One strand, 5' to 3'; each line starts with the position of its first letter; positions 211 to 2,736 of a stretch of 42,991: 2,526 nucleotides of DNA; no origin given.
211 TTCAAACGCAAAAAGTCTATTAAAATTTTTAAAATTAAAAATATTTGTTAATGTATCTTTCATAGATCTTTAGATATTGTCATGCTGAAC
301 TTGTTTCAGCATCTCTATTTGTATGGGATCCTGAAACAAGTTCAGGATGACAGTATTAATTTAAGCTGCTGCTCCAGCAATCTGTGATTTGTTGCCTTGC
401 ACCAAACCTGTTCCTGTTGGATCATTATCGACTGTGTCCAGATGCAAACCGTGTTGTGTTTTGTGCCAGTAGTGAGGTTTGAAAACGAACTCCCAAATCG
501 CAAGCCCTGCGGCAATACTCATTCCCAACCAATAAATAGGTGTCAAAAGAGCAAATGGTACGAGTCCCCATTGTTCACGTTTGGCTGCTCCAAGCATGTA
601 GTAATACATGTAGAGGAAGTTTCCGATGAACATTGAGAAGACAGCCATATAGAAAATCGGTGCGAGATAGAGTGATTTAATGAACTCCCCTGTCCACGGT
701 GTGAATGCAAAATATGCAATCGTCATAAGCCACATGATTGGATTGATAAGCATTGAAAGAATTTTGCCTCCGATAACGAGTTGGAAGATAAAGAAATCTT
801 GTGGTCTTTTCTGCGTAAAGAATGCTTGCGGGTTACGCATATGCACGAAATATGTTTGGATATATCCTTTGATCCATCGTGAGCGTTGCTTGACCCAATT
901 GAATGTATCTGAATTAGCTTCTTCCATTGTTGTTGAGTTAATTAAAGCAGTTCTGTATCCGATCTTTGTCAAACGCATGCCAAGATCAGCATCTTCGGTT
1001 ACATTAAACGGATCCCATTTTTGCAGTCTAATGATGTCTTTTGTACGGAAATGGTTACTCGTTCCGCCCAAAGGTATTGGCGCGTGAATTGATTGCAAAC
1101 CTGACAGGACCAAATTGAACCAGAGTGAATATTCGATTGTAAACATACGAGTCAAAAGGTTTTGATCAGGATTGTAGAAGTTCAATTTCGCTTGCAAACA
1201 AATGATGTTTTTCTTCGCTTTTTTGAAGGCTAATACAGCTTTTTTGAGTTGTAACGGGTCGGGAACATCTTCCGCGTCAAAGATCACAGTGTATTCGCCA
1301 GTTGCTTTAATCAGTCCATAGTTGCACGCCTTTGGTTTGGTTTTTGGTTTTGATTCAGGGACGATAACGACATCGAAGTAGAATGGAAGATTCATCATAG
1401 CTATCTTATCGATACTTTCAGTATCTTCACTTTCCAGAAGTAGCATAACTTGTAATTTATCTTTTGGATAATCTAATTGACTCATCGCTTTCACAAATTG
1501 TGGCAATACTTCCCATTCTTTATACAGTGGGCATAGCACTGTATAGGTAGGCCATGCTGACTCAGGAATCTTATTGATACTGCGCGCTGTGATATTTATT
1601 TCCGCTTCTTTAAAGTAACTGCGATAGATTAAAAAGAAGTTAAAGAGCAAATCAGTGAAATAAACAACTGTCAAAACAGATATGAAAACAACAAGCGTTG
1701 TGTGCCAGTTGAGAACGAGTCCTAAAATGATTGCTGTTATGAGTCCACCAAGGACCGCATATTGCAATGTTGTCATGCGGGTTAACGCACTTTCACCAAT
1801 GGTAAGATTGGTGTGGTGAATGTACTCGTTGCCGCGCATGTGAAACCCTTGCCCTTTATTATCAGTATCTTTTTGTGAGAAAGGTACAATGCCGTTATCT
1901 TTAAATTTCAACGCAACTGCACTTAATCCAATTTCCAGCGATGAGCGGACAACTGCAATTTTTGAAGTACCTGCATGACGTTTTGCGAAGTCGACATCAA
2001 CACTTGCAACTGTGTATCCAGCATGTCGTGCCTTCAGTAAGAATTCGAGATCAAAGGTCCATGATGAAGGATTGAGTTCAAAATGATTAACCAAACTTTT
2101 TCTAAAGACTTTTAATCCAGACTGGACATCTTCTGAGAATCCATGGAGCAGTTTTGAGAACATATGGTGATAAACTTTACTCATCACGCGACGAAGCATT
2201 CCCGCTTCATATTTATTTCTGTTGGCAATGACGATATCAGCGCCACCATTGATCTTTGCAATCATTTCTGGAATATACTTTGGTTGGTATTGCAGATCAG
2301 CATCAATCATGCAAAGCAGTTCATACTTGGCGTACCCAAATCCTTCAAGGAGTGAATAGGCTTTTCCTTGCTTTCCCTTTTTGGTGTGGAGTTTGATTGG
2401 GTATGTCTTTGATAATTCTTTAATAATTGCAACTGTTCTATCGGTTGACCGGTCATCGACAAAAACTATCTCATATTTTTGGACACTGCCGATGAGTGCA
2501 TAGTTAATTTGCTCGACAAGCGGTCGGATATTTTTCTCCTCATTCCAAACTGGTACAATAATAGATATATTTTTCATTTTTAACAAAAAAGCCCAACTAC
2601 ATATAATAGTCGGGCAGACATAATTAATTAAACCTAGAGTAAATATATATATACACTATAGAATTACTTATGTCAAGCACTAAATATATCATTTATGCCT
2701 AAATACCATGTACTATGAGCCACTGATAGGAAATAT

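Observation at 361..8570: Two tandem fusions of a polyprenyl-phosphate-sugar-synthase-like GT2 to a processive GT2 synthase, each followed by a GT-C membrane protein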

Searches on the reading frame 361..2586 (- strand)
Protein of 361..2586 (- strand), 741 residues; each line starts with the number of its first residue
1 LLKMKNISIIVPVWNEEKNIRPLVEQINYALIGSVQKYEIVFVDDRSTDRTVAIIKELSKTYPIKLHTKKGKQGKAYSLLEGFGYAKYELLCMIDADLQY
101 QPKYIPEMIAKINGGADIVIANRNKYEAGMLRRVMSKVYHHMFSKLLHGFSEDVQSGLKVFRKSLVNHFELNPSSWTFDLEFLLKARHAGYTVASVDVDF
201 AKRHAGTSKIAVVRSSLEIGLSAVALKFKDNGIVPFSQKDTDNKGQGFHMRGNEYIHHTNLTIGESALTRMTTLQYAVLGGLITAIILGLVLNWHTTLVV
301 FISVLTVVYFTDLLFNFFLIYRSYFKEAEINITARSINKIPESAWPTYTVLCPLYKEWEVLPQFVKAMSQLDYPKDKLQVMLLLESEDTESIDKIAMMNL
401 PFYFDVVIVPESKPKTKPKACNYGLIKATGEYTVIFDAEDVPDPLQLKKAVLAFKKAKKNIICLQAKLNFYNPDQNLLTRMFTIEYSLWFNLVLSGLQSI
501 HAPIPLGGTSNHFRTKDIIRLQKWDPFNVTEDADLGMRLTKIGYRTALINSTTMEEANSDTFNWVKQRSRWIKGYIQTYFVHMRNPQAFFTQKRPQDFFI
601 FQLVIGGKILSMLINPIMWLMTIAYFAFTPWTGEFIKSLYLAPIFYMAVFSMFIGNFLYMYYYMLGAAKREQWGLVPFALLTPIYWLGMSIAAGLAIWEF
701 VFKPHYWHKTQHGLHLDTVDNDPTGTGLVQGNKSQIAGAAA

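Call 3: search_protein_families(library=pfam, proteins=[window:361-2586:-], max_evalue=0.01)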
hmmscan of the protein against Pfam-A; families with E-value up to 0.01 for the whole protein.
window:361-2586:- (741 aa): 5 families
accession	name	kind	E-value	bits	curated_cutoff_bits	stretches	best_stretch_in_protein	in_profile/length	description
PF00535.33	Glycos_transf_2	-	9e-42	143.3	23.3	2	8-156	1-154/168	Glycosyl transferase family 2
PF13641.12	Glyco_tranf_2_3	-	9.3e-29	101.5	27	2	346-574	1-230/230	Glycosyltransferase like family 2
PF13632.12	Glyco_trans_2_3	-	3.2e-22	79.8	27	1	434-663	3-194/198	Glycosyl transferase family group 2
PF13506.12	Glyco_transf_21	-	3.8e-09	36.7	21.7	1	71-148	14-92/174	Glycosyl transferase family 21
PF10111.15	Glyco_tranf_2_2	-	5e-05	23.4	27.3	1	8-103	1-97/276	Glycosyltransferase like family 2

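Call 5: search_protein_families(library=ncbifam, proteins=[window:361-2586:-], max_evalue=0.001)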
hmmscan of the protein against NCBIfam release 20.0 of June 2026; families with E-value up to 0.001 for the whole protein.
window:361-2586:- (741 aa): 25 families
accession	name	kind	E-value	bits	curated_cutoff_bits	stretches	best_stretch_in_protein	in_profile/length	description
TIGR03937.1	PgaC_IcaA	equivalog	1.5e-28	99.9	422.3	2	3-111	43-149/407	poly-beta-1,6-N-acetyl-D-glucosamine synthase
NF047588.1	GlcsyltransPgfSStrep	equivalog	3.4e-24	85.6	500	1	6-223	2-217/308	glycosyltransferase PgfS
TIGR03030.1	CelA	equivalog_domain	1.2e-22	79.8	699.1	1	294-581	82-383/714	UDP-forming cellulose synthase catalytic subunit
NF007986.1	PRK10714.1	equivalog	5.5e-21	74.9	529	1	3-214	4-214/316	undecaprenyl-phosphate 4-deoxy-4-formamido-L-arabinose transferase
TIGR04182.1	glyco_TIGR04182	equivalog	5.7e-20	71.9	325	1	7-238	2-229/293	S-layer glycoprotein N-glycosyltransferase AglJ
TIGR03111.1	glyc2_xrt_Gpos1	hypoth_equivalog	5.6e-18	65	363.95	2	339-689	41-396/439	TIGR03111 family XrtG-associated glycosyltransferase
NF008558.0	PRK11498.1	equivalog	1.1e-17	63.3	992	1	292-631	222-559/872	UDP-forming cellulose synthase catalytic subunit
TIGR04283.1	glyco_like_mftF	equivalog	1.8e-16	60.4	182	1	7-112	1-97/221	TIGR04283 family arsenosugar biosynthesis glycosyltransferase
NF041875.1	EPS_EpsD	equivalog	1.1e-14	54.5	370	1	7-148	1-141/325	exopolysaccharide biosynthesis glycosyltransferase EpsD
NF041391.1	DPhHxTase_Halo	equivalog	1.2e-14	53.8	375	1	14-226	4-208/213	dolichyl-phosphate hexose transferase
NF007482.0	PRK10073.1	equivalog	4e-14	52.4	423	1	4-110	5-108/334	glycosyltransferase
TIGR03965.1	mycofact_glyco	equivalog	4.8e-14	52.1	280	1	4-115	73-182/467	mycofactocin biosynthesis glycosyltransferase MftF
NF041865.1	EpsU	equivalog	5.8e-13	48.6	700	1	347-578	40-268/394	exopolysaccharide biosynthesis GT2 family glycosyltransferase EpsU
TIGR03469.1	HpnB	hypoth_equivalog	8.2e-11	41.5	379.25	1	6-113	45-161/386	hopene-associated glycosyltransferase HpnB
NF058614.1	PPMAGASynPpgS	equivalog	8.1e-10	38.5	370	1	8-201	3-197/226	polyprenyl-phospho-N-acetylgalactosaminyl synthase PpgS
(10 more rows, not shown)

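Call 6: search_solved_structures(query=window:361-2586:-, max_evalue=0.001)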
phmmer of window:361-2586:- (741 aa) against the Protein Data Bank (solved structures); distinct sequences matched with E-value up to 0.001: 18.
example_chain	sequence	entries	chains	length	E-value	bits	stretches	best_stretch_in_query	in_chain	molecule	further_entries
5mlz_A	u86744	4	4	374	3e-25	92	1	6-210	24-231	Dolichol monophosphate mannose synthase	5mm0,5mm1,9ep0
9hwj_A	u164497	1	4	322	3.9e-17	65.1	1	4-213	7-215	Undecaprenyl-phosphate 4-deoxy-4-formamido-L-arabinose transferase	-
9bhc_C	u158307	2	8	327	7.2e-16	60.9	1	4-214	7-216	Undecaprenyl-phosphate 4-deoxy-4-formamido-L-arabinose transferase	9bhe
8vxh_A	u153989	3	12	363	9.7e-16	60.5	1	4-214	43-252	Undecaprenyl-phosphate 4-deoxy-4-formamido-L-arabinose transferase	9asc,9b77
5eke_A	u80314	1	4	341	7.9e-13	50.9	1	7-148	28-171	Uncharacterized glycosyltransferase sll0501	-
5ekp_C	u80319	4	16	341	7.9e-13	50.9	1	7-148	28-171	Uncharacterized glycosyltransferase sll0501 | Glycosyltransferase sll0501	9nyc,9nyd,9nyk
9nye_A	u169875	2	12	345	8.2e-13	50.8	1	7-148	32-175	Glycosyltransferase sll0501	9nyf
5hea_A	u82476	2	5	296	2.8e-06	29.2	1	6-128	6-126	Putative glycosyltransferase (GalT1)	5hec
6yv7_B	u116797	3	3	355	1.2e-05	27.2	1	345-440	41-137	Glycosyl transferase, family 2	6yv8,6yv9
6yv7_A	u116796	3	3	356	1.2e-05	27.2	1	345-440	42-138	Glycosyl transferase, family 2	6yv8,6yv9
2z87_A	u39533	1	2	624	0.00011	24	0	5-112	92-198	Chondroitin synthase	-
2z86_A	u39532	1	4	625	0.00011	24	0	5-112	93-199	Chondroitin synthase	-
3bcv_A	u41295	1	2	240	0.00021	23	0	5-97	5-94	Putative glycosyltransferase protein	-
5tze_C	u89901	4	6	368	0.00025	22.8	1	7-111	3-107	Glycosyl transferase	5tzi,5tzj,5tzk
4hg6_A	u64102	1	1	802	0.00041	22.1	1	421-586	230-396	Cellulose Synthase Subunit A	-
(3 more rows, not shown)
